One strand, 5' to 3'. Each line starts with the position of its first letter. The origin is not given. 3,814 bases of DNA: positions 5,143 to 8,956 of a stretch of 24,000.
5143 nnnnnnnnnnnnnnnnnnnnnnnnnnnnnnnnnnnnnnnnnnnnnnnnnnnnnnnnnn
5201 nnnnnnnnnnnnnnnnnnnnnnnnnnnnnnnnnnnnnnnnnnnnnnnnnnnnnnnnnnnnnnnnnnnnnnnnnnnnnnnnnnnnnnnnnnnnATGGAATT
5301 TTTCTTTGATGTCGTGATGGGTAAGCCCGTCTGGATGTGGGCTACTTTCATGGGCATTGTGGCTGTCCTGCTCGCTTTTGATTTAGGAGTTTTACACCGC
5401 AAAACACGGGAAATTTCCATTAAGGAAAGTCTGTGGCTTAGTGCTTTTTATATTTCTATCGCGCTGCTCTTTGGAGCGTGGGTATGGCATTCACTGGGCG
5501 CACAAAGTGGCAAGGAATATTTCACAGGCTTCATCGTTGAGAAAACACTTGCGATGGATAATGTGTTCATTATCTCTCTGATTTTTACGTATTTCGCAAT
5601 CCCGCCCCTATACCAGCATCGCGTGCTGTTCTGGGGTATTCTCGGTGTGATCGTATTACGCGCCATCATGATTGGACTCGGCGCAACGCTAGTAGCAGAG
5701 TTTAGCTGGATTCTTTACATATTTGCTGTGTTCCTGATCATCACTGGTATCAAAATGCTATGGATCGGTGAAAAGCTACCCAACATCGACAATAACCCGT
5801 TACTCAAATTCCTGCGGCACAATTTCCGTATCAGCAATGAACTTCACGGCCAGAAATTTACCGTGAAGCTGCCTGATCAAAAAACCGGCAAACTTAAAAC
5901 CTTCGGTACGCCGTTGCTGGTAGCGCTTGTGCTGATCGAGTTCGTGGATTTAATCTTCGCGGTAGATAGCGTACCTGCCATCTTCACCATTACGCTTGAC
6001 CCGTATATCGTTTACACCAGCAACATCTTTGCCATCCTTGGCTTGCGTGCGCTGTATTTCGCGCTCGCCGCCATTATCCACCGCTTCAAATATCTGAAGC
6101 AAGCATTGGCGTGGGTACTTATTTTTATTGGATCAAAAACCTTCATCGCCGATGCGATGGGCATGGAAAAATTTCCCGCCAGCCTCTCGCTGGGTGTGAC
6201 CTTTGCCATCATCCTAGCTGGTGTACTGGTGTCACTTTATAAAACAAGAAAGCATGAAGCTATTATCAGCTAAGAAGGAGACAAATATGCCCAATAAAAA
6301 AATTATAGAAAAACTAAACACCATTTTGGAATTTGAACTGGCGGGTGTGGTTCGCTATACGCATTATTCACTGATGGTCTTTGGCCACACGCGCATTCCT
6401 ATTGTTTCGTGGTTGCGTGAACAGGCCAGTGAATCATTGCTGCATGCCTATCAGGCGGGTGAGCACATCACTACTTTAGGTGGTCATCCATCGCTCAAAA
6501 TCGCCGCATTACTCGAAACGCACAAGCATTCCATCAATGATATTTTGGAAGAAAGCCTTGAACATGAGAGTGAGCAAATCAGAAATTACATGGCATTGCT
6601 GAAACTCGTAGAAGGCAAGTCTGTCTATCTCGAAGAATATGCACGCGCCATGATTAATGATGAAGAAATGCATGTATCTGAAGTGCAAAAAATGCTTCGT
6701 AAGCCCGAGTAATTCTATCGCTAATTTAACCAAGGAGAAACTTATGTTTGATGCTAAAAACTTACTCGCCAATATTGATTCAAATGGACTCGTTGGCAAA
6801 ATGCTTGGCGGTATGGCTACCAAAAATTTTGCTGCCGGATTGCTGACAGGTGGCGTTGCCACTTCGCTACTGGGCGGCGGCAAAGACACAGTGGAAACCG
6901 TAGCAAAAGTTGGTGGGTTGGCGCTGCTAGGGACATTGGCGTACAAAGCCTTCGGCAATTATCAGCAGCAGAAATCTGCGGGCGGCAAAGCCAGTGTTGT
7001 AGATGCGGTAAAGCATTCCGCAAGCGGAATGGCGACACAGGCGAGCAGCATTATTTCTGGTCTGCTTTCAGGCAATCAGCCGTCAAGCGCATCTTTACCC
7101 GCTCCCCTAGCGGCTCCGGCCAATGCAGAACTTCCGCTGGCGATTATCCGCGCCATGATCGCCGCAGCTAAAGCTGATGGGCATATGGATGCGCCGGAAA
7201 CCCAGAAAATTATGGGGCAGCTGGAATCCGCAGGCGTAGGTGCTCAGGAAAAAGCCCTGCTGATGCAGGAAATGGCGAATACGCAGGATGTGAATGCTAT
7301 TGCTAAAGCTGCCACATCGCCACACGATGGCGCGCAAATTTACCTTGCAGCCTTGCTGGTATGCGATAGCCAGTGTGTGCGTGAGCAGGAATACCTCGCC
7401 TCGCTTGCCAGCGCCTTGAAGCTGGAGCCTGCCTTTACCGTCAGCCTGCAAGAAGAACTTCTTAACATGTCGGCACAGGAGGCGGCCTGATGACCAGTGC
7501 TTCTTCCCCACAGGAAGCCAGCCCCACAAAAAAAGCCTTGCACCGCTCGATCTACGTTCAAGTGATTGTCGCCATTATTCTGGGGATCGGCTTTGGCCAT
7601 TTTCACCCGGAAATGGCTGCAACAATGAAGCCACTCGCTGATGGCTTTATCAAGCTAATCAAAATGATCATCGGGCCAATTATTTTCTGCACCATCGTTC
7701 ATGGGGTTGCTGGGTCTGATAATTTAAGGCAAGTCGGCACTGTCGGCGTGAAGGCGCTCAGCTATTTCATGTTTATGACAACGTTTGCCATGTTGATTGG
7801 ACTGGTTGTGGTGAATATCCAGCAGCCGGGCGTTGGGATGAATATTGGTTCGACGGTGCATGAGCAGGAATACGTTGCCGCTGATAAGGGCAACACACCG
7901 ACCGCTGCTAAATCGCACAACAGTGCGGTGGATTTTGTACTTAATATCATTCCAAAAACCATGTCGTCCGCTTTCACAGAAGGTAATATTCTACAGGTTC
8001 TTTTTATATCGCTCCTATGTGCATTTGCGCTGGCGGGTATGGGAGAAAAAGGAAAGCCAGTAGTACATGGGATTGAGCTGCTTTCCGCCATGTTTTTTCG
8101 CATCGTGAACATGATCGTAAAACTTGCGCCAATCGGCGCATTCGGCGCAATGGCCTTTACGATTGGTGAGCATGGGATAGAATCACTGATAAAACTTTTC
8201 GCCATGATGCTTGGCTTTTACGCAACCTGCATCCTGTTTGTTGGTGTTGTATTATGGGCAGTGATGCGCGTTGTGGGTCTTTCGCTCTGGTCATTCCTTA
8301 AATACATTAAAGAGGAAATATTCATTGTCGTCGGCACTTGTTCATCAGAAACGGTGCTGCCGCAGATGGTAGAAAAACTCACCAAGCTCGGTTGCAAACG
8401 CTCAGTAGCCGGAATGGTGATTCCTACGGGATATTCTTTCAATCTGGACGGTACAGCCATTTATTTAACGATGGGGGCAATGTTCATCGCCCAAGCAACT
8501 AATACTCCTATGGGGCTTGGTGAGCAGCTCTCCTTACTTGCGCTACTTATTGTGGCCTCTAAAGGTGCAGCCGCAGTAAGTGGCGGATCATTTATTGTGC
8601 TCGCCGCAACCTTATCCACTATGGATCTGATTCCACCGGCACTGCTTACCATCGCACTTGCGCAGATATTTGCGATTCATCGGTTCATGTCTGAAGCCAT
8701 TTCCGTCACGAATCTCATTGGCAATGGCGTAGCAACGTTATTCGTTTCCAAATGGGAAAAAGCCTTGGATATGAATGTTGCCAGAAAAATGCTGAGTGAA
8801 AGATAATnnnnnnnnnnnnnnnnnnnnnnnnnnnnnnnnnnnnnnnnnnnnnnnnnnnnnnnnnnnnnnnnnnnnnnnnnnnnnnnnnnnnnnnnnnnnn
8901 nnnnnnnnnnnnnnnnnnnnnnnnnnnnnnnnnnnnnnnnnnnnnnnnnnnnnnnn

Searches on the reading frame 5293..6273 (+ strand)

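Call 24: search_protein_families(library=pfam, proteins=[window:5293-6273:+], max_evalue=0.00001)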
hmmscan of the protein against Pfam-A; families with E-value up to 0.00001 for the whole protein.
window:5293-6273:+ (326 aa): 1 family
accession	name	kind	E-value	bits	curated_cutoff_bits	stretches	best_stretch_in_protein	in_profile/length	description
PF03741.22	TerC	-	1.1e-47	162.5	27.8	1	77-285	1-176/178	Integral membrane protein TerC family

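Call 53: search_protein_families(library=ncbifam, proteins=[window:5293-6273:+], max_evalue=0.00001)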
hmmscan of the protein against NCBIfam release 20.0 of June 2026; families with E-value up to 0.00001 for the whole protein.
window:5293-6273:+ (326 aa): 2 families
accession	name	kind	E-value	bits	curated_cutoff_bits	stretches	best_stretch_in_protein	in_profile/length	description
TIGR03718.1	R_switched_Alx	subfamily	4.9e-114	380.9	246.4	1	12-320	2-303/303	TerC/Alx family metal homeostasis membrane protein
TIGR03716.1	R_switched_YkoY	subfamily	4.4e-15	55.9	138.5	1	81-313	7-211/220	integral membrane protein, YkoY family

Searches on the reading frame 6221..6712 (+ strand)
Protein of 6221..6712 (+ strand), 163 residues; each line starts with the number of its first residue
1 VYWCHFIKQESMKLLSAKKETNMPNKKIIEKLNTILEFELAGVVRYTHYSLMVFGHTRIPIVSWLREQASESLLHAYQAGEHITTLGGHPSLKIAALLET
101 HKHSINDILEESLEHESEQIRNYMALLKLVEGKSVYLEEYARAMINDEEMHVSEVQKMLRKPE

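Call 77: search_protein_families(library=pfam, proteins=[window:6221-6712:+], max_evalue=0.01)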
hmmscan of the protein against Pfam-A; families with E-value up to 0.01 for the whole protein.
window:6221-6712:+ (163 aa): 2 families
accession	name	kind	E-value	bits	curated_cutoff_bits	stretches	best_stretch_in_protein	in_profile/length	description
PF00210.30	Ferritin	-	2.6e-19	70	24.5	1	29-161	1-138/142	Ferritin-like domain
PF02915.23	Rubrerythrin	-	0.0087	16.9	22.8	1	107-161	1-55/137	Rubrerythrin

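Call 79: search_protein_families(library=ncbifam, proteins=[window:6287-6712:+], max_evalue=0.001)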
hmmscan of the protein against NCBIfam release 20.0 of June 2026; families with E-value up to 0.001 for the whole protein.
window:6287-6712:+ (141 aa): 2 families
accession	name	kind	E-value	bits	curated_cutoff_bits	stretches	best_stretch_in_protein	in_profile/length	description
NF007638.0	PRK10304.1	equivalog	8.9e-05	22.5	178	1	3-96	3-96/165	non-heme ferritin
NF011597.0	PRK15022.1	equivalog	0.00085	19.2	154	0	3-96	3-96/167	non-heme ferritin-like protein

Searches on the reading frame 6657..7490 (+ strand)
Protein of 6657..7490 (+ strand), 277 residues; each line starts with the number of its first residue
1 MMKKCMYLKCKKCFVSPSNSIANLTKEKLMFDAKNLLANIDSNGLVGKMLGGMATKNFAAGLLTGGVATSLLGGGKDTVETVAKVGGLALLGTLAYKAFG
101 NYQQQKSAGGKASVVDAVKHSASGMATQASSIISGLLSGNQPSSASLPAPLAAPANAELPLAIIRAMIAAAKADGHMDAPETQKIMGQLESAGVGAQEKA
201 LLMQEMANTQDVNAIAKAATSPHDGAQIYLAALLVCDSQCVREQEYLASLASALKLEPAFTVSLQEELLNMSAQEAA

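Call 24: search_protein_families(library=pfam, proteins=[window:6657-7490:+], max_evalue=0.00001)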
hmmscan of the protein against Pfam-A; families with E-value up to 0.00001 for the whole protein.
window:6657-7490:+ (277 aa): 1 family
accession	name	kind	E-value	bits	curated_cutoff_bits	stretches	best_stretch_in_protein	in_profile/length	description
PF04391.17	DUF533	-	1.6e-46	158.6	29.6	1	59-267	3-177/178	Protein of unknown function (DUF533)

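Call 53: search_protein_families(library=ncbifam, proteins=[window:6657-7490:+], max_evalue=0.00001)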
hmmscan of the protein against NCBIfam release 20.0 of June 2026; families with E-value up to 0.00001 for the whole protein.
window:6657-7490:+ (277 aa): 0 families

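Call 79: search_protein_families(library=ncbifam, proteins=[window:6744-7490:+], max_evalue=0.001)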
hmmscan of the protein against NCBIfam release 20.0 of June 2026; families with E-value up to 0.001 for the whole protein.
window:6744-7490:+ (248 aa): 0 families

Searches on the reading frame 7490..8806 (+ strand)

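Call 24: search_protein_families(library=pfam, proteins=[window:7490-8806:+], max_evalue=0.00001)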
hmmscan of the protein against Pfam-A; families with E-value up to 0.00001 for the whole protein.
window:7490-8806:+ (438 aa): 1 family
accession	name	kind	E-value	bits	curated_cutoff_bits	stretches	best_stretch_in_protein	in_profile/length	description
PF00375.23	SDF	-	1e-100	338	27.9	1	22-422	2-387/387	Sodium:dicarboxylate symporter family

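Call 53: search_protein_families(library=ncbifam, proteins=[window:7490-8806:+], max_evalue=0.00001)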
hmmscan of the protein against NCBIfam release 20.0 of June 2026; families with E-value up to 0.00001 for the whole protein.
window:7490-8806:+ (438 aa): 4 families
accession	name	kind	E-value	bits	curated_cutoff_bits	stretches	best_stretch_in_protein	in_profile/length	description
NF002461.0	PRK01663.1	subfamily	1.2e-164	548.4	513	1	14-437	2-416/428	C4-dicarboxylate transporter DctA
NF009587.0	PRK13027.1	subfamily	7.4e-151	502.9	570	1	15-437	3-417/442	C4-dicarboxylate transporter DctA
NF008440.0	PRK11283.1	equivalog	1.7e-81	274.2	638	1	18-433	5-422/437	glutamate/aspartate:proton symporter GltP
NF010151.0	PRK13628.1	equivalog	1.5e-20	73.6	308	1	14-373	9-352/407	serine/threonine transporter SstT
